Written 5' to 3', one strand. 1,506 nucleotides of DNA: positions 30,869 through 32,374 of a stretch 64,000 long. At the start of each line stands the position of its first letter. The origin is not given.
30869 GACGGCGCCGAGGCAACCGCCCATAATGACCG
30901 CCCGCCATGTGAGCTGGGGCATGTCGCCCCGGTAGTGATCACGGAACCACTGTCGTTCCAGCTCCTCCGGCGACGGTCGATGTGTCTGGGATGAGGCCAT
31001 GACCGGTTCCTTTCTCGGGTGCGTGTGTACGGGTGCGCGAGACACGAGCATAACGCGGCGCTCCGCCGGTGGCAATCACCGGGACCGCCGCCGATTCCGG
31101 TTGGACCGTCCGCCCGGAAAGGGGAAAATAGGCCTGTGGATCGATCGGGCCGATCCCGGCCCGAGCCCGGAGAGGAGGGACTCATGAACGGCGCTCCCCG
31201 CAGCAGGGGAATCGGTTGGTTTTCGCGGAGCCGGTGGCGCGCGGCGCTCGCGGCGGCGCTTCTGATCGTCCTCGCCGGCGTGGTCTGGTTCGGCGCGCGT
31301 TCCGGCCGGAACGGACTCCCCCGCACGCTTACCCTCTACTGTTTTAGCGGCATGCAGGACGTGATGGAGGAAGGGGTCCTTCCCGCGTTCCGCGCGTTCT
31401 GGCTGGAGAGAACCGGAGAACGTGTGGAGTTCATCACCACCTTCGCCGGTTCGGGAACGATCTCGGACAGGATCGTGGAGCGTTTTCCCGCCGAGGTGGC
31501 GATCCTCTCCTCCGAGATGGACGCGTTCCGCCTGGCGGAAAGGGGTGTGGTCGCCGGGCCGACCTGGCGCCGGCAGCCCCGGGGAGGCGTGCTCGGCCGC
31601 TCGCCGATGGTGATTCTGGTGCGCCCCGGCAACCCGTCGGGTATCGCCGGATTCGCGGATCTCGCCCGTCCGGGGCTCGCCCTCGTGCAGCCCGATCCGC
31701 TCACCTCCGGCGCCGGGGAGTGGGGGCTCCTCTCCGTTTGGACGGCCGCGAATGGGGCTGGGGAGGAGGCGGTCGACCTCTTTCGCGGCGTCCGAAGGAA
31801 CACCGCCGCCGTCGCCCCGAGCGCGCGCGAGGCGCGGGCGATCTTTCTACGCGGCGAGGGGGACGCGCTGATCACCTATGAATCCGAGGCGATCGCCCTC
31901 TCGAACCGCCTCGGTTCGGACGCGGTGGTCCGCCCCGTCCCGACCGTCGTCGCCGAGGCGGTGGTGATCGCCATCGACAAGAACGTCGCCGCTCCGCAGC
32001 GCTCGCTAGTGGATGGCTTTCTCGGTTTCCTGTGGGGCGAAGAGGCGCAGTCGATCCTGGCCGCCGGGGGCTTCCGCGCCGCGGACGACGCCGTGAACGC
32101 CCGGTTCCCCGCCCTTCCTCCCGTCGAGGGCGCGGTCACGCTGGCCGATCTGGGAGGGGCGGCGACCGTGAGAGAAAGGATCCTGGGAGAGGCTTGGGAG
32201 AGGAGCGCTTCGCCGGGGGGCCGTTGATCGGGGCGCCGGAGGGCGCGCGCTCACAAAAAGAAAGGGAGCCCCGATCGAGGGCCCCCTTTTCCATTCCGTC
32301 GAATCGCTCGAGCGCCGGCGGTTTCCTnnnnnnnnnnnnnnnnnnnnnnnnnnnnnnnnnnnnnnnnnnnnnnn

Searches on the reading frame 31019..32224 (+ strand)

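Call 33: search_protein_families(library=pfam, proteins=[window:31019-32224:+], max_evalue=0.01)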
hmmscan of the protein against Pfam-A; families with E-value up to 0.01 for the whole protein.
window:31019-32224:+ (402 aa): 2 families
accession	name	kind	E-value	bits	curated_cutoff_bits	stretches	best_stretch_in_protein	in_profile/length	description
PF13531.11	SBP_bac_11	-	2.3e-32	113.1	25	1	104-353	1-227/227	Bacterial extracellular solute-binding protein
PF12727.12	PBP_like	-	0.0032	17.1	27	1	199-266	73-137/193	PBP superfamily domain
